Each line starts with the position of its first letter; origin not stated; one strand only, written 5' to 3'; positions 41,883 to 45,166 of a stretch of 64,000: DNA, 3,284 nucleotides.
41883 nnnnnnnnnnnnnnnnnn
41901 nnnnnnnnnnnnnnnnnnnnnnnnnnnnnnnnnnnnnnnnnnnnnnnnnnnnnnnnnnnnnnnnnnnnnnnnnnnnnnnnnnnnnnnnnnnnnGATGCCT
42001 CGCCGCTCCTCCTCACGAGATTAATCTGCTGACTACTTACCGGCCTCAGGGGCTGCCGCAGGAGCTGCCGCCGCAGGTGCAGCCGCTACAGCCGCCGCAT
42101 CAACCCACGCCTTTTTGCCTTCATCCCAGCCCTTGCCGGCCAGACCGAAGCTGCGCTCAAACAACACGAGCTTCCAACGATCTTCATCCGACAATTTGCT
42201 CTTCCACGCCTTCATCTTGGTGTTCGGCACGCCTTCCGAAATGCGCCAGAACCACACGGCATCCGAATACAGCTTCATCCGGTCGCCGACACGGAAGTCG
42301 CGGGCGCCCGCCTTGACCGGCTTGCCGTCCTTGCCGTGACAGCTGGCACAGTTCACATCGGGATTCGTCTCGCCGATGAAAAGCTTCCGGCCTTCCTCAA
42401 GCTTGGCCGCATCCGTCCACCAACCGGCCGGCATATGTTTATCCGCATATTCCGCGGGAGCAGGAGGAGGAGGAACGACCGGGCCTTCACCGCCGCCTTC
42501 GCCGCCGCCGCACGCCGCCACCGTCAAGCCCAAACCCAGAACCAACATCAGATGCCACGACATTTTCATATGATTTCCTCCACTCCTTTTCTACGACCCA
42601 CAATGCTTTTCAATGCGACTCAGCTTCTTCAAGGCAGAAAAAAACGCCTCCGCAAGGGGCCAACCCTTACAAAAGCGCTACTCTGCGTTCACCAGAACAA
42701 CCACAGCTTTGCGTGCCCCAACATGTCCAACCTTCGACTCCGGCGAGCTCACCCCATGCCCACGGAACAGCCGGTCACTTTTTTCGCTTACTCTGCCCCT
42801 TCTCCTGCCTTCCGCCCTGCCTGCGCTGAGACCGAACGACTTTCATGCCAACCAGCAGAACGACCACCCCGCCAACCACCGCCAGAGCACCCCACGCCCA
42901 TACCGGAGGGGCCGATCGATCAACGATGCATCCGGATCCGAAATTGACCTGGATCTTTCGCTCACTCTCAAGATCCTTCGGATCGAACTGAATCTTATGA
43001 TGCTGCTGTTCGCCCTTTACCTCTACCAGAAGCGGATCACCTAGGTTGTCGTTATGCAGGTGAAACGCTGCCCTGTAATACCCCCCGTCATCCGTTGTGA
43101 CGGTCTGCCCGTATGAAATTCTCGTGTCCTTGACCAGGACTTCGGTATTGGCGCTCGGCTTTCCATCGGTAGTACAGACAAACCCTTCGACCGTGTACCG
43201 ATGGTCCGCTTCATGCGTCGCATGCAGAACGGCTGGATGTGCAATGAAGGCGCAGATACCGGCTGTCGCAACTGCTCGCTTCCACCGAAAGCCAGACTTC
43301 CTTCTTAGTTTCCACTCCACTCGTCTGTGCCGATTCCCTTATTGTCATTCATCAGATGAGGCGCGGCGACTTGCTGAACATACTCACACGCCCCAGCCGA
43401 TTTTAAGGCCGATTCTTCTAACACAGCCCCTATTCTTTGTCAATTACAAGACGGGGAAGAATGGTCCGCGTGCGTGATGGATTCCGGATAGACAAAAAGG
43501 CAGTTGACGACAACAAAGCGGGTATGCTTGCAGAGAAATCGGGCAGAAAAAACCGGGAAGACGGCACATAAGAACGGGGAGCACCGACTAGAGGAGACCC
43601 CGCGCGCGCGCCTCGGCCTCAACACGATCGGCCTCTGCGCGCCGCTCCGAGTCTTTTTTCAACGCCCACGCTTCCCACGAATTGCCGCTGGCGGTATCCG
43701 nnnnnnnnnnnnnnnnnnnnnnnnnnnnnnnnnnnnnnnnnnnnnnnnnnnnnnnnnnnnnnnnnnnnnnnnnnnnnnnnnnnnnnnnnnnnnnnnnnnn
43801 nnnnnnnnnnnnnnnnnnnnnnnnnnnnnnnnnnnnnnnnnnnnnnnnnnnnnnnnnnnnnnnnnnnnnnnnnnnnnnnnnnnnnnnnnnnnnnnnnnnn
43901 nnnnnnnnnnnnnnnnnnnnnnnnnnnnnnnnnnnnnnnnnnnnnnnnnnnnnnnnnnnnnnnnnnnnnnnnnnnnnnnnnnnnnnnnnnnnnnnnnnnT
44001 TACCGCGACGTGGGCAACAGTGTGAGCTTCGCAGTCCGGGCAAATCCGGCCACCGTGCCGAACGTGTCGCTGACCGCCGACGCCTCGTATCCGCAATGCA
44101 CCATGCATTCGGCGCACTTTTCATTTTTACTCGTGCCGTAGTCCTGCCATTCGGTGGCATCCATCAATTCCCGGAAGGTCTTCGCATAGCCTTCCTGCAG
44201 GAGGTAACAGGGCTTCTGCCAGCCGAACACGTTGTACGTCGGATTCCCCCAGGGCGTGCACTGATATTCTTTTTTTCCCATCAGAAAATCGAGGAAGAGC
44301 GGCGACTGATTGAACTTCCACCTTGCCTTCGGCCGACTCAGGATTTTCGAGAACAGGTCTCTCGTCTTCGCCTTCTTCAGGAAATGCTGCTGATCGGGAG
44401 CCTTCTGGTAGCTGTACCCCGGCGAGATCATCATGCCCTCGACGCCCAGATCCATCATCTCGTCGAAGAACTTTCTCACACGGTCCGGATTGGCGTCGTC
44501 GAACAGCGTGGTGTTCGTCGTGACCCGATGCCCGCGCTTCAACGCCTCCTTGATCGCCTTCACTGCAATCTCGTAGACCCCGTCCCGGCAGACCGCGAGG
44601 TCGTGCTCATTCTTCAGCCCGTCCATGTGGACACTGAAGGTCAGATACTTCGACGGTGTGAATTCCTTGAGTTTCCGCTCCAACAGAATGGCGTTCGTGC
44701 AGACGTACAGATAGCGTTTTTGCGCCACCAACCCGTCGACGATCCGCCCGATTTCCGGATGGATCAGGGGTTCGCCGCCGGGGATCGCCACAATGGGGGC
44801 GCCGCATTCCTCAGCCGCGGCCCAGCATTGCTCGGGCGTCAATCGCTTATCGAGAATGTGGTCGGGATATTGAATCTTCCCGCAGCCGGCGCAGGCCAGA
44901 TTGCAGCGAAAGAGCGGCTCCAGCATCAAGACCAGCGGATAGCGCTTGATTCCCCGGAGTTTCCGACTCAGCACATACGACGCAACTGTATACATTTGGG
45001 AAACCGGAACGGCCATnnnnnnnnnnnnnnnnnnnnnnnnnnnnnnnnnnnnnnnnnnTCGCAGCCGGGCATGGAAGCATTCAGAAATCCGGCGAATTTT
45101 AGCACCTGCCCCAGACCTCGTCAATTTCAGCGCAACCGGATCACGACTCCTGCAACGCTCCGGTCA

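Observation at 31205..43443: Twelve-gene respiratory supercluster: Rieske/cyt b + two CydA-like proteins + NxrC-like subunit + five c-type cytochrome genes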

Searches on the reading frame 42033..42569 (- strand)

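Call 4: search_protein_families(library=pfam, proteins=[window:42033-42569:-], max_evalue=0.01)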
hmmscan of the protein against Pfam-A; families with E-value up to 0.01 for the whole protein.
window:42033-42569:- (178 aa): 2 families
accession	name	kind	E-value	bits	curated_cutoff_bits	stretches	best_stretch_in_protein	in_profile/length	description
PF13442.11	Cytochrome_CBB3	-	5.9e-09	36.6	27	1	73-137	13-67/68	Cytochrome C oxidase, cbb3-type, subunit III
PF00034.26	Cytochrom_C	-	4.1e-06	28.4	21.3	1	58-137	2-85/90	Cytochrome c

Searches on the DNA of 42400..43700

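Call 28: search_rna_families(source=window, start=42400, end=43700, threshold=evalue, max_evalue=1)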
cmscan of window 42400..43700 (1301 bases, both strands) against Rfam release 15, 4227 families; matches with E-value up to 1: 0.
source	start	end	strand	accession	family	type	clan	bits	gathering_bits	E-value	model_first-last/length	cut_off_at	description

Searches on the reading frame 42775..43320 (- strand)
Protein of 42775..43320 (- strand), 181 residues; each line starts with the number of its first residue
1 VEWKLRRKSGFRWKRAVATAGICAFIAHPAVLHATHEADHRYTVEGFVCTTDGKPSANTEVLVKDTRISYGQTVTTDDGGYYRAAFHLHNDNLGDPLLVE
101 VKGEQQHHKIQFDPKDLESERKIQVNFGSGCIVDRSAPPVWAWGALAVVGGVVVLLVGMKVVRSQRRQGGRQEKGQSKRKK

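Call 4: search_protein_families(library=pfam, proteins=[window:42775-43320:-], max_evalue=0.01)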
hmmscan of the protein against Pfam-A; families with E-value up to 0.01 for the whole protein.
window:42775-43320:- (181 aa): 2 families
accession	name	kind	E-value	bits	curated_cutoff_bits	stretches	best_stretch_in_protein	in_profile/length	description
PF13620.12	CarboxypepD_reg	-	0.00012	22.8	32.3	1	43-84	1-42/82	Carboxypeptidase regulatory-like domain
PF09534.15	Trp_oprn_chp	-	0.0016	18.7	29.6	1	132-174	117-149/180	Tryptophan-associated transmembrane protein (Trp_oprn_chp)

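Call 43: search_protein_families(library=ncbifam, proteins=[window:42775-43320:-], max_evalue=0.01)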
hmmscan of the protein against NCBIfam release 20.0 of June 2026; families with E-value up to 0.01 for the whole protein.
window:42775-43320:- (181 aa): 0 families

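Call 88: find_homologous_proteins(query=window:42775-43320:-, max_evalue=0.001)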
Query window:42775-43320:- (181 aa): 703 proteins with E <= 0.001 among 937 candidates; the best 120 are listed.
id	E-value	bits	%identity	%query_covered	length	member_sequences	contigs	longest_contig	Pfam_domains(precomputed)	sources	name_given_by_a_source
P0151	1.1e-108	379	90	100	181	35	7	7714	-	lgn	-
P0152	1.9e-104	365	87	100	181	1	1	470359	-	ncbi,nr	ncbi:MAG: carboxypeptidase regulatory-like domain-containing protein [Nitrospira sp.]|nr:carboxypept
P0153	2.1e-104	365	87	100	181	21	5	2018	-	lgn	-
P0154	4.7e-103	361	87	100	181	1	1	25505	-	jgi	-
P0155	1.3e-102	359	86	100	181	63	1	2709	-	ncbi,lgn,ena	ncbi:MAG: hypothetical protein AAB072_05020 [Nitrospirota bacterium]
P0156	1.8e-101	355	85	100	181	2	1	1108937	-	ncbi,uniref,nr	ncbi:carboxypeptidase-like regulatory domain-containing protein [Nitrospira lenta]|uniref:Carboxypep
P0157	4.1e-100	351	86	100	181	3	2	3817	-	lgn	-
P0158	9.5e-98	343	83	100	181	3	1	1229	-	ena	-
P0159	5.3e-97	341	83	100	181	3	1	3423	-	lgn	-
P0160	2.3e-91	322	81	100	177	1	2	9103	-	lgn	-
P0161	5.8e-91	321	84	91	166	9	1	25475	-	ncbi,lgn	ncbi:MAG: hypothetical protein ABL960_00530 [Nitrospira sp.]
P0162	6.1e-90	318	75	100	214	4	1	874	-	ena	-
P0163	6.8e-90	318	76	100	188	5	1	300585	-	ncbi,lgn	-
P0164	2.3e-89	316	85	90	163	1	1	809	-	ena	-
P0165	8.6e-88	311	83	90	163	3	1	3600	-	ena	-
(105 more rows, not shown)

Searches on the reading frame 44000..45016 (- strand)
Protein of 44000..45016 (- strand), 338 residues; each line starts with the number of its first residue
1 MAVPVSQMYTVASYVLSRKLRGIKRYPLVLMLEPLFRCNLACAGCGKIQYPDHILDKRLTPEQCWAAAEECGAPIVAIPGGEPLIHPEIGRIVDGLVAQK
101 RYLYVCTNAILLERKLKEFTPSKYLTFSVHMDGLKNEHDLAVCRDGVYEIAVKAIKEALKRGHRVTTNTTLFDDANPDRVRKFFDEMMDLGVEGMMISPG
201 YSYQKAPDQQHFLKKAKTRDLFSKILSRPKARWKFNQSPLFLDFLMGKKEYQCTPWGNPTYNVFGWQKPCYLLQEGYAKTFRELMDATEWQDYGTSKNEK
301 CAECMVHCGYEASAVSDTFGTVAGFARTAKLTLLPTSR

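Call 5: search_protein_families(library=pfam, proteins=[window:44000-45016:-], max_evalue=0.01)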
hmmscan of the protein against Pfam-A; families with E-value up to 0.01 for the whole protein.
window:44000-45016:- (338 aa): 2 families
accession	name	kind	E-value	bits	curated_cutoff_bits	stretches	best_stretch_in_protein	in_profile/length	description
PF11946.13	DUF3463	-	4.6e-62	208.2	31.3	1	195-324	1-130/134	Domain of unknown function (DUF3463)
PF04055.27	Radical_SAM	-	3.5e-18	66.8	29.5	1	35-185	4-164/166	Radical SAM superfamily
